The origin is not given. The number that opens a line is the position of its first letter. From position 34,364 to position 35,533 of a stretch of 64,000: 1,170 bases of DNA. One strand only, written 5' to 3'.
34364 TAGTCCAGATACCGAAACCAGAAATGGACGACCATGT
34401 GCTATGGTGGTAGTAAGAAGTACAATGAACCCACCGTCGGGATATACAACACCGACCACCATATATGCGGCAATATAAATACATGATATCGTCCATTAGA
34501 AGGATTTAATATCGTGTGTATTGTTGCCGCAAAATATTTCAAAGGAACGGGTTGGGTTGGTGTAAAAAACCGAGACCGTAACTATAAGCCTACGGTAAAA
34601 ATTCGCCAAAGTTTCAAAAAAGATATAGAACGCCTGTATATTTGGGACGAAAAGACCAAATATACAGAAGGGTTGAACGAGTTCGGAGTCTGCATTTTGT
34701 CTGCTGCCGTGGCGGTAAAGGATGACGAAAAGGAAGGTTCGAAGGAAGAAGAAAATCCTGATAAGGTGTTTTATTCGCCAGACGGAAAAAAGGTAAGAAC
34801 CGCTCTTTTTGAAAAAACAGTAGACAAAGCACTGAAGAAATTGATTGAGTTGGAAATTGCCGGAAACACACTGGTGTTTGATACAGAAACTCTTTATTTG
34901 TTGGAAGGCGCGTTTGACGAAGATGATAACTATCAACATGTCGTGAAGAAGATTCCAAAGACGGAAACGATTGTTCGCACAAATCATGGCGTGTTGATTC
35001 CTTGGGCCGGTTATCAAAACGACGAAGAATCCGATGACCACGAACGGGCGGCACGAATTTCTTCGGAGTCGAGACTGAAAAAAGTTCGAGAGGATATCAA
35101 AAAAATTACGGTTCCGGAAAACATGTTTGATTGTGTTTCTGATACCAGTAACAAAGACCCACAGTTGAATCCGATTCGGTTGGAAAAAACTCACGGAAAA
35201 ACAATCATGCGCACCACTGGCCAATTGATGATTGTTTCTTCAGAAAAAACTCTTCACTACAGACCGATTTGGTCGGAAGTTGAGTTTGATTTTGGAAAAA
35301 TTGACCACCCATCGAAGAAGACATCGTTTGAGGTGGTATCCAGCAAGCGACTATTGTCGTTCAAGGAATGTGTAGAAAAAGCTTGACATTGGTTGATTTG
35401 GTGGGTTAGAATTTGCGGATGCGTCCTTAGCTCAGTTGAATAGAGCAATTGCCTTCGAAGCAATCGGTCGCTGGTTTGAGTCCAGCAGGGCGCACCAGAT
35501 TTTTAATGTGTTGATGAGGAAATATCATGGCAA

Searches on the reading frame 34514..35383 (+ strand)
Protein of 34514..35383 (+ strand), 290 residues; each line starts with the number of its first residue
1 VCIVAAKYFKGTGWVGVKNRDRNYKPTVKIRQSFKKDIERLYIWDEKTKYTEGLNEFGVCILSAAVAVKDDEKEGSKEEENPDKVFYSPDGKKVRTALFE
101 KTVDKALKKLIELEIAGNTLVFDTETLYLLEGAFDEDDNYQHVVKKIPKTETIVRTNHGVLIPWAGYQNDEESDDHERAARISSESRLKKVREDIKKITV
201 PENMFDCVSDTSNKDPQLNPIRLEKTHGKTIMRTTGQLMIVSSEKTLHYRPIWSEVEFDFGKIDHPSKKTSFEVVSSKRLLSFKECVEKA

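Call 68: search_protein_families(library=pfam, proteins=[window:34514-35383:+], max_evalue=0.001)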
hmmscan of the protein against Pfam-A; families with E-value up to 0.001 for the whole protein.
window:34514-35383:+ (290 aa): 1 family
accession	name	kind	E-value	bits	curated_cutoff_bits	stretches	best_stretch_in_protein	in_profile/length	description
PF03417.21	AAT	-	0.00026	21.2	23.2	1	139-232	126-205/225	Acyl-coenzyme A:6-aminopenicillanic acid acyl-transferase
